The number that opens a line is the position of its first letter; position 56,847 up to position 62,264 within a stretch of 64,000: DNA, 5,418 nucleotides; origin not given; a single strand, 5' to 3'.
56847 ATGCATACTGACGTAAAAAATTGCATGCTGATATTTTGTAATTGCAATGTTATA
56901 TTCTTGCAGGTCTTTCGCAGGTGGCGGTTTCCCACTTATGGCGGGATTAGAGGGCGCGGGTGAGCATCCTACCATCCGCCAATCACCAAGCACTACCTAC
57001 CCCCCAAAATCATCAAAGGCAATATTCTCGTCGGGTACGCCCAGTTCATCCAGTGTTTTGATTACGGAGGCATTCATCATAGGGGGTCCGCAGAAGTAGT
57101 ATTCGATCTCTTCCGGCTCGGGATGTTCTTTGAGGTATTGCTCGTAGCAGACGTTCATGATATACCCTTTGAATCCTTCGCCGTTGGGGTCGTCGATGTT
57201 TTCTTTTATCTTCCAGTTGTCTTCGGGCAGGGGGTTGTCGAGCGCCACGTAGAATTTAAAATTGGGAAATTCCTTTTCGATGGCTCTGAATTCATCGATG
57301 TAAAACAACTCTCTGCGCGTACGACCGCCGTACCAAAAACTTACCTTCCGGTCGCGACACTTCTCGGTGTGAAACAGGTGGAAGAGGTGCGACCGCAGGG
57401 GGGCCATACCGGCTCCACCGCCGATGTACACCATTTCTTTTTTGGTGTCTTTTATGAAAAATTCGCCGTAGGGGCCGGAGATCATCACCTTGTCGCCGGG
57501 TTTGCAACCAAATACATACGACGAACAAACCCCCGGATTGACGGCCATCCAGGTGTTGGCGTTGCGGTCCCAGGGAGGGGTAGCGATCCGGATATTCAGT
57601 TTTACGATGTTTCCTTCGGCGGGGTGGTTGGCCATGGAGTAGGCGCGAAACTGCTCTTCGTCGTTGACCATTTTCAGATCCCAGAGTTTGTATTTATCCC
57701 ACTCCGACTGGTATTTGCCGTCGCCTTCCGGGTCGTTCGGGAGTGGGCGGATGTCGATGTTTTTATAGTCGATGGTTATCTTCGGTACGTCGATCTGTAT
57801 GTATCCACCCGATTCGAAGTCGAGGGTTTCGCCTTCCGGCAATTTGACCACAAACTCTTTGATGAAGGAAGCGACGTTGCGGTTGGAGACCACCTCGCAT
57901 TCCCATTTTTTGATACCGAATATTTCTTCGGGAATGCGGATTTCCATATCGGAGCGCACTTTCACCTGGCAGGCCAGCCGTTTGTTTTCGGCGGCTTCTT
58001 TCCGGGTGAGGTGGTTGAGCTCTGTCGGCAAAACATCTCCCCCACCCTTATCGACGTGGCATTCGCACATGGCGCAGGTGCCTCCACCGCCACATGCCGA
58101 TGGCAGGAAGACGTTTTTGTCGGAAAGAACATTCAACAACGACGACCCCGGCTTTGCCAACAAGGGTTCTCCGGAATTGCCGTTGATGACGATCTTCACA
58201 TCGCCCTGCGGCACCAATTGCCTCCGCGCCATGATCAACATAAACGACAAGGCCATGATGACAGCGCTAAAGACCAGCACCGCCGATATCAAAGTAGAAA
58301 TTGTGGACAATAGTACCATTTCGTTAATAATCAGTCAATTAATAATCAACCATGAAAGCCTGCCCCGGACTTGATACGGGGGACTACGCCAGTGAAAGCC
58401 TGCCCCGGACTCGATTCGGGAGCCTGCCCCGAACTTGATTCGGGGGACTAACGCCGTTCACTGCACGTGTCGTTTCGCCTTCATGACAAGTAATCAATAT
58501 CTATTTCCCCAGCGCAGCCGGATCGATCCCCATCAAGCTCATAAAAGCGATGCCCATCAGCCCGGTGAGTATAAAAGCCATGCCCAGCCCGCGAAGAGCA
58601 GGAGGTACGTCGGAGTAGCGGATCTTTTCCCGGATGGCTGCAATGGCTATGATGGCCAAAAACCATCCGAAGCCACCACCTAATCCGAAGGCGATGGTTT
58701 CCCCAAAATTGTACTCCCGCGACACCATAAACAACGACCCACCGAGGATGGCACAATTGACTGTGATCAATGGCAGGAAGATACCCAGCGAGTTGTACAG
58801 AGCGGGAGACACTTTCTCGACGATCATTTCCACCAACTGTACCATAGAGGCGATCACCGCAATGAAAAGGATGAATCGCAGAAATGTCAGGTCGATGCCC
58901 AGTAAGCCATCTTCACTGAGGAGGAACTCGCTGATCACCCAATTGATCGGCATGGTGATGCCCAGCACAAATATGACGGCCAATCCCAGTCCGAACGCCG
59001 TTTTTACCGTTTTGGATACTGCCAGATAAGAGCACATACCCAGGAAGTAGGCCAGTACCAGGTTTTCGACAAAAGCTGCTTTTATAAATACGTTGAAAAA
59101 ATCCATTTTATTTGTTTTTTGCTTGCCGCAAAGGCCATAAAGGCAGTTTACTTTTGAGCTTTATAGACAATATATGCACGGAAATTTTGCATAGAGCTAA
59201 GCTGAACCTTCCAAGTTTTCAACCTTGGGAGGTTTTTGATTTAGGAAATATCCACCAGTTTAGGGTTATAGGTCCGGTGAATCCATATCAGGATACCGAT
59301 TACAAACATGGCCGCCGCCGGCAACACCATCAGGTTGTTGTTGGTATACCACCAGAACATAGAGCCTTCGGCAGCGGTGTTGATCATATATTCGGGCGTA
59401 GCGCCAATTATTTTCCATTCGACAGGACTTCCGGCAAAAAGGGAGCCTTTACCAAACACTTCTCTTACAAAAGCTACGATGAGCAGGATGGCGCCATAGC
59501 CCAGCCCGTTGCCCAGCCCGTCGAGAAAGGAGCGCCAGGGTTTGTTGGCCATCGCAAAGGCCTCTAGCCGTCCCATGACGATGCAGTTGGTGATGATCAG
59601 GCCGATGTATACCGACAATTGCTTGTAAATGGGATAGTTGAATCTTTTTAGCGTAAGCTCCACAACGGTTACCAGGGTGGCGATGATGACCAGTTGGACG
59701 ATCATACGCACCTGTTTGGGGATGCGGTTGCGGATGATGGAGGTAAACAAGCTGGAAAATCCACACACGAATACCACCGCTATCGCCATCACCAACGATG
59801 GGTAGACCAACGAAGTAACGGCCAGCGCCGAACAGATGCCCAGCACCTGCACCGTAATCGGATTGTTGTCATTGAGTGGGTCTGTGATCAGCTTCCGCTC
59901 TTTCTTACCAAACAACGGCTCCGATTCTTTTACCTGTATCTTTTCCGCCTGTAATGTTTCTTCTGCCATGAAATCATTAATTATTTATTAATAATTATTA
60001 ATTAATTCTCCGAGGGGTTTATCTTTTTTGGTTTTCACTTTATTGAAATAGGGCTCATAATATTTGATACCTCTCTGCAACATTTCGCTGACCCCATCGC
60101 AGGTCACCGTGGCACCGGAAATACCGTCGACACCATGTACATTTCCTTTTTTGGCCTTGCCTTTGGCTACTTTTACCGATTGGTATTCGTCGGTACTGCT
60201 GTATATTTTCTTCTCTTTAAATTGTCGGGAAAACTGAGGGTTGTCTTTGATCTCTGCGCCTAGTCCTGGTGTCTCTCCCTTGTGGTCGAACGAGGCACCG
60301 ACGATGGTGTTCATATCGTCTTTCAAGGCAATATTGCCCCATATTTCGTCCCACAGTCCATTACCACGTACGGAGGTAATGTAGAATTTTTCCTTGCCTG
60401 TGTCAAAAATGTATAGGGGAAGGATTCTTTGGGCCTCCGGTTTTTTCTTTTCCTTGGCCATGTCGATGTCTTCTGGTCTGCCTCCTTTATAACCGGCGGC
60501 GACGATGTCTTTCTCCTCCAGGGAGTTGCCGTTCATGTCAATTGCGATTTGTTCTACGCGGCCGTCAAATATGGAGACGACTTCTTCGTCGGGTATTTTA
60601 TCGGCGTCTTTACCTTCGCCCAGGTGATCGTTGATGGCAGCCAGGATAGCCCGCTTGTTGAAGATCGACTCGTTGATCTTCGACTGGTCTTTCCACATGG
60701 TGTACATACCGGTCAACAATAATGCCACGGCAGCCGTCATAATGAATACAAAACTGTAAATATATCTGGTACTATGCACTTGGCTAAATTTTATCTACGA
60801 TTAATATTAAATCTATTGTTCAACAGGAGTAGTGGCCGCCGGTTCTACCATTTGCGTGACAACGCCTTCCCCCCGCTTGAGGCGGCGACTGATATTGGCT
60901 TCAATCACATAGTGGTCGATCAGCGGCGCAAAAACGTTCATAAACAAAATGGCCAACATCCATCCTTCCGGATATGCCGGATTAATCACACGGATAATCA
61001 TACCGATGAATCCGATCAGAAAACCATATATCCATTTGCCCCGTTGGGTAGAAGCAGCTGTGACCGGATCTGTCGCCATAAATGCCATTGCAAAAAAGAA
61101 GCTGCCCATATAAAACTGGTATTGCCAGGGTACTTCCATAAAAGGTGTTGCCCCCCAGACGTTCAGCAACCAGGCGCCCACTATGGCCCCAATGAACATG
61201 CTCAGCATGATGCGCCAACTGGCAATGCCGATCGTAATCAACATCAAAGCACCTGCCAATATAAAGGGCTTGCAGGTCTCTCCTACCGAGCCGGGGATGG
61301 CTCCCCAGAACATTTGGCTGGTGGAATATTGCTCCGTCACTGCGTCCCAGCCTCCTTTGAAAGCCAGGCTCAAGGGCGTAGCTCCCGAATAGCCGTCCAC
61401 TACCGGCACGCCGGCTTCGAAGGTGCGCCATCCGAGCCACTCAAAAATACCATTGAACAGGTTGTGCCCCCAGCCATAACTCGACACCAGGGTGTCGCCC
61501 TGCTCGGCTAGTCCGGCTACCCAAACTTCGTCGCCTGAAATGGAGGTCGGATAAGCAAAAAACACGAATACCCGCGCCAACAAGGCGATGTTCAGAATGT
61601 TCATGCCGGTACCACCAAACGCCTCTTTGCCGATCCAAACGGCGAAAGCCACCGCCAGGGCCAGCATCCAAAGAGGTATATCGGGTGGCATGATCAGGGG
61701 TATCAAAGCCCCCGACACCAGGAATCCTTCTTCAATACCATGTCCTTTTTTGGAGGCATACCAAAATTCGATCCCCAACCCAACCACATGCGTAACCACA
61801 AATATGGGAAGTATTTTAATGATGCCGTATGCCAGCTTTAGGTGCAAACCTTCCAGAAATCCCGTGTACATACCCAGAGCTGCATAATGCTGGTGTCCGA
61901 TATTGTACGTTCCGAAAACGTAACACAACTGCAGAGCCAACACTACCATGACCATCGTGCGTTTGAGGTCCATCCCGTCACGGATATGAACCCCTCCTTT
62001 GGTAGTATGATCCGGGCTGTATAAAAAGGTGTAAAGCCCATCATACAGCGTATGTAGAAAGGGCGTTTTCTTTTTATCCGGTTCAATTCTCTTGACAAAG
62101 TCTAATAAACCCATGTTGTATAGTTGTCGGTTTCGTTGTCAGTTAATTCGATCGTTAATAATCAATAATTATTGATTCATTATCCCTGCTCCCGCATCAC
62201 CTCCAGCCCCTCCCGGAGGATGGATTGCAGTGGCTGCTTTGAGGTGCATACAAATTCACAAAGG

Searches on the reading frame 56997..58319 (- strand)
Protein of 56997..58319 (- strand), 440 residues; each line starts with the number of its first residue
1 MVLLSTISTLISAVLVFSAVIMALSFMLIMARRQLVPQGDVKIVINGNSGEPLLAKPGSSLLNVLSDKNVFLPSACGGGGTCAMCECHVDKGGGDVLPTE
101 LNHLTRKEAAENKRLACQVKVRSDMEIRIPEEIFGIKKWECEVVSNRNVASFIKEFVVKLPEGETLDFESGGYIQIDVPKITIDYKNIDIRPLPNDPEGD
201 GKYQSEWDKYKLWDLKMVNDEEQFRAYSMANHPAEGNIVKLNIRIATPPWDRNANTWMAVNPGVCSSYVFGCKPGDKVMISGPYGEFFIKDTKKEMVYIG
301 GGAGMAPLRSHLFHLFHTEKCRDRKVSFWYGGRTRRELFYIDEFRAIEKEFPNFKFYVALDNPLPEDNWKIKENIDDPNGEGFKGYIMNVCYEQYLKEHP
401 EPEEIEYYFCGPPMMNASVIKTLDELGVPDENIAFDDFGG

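Call 78: search_protein_families(library=pfam, proteins=[window:56997-58319:-])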
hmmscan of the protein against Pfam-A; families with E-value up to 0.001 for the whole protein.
window:56997-58319:- (440 aa): 3 families
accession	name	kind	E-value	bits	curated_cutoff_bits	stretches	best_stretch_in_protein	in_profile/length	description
PF00175.26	NAD_binding_1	-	9.8e-12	45.9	22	1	299-418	2-106/109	Oxidoreductase NAD-binding domain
PF00111.32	Fer2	-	7.5e-10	39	21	1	54-121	11-76/77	2Fe-2S iron-sulfur cluster binding domain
PF00970.30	FAD_binding_6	-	2.9e-09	37.6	21.1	1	215-287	40-97/99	Oxidoreductase FAD-binding domain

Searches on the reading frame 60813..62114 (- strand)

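Call 78: search_protein_families(library=pfam, proteins=[window:60813-62114:-])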
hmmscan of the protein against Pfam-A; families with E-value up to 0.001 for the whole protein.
window:60813-62114:- (433 aa): 1 family
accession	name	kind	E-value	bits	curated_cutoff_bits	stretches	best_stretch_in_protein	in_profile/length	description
PF03116.20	NQR2_RnfD_RnfE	-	7.1e-90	301.8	27.7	1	38-408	2-295/296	NQR2, RnfD, RnfE family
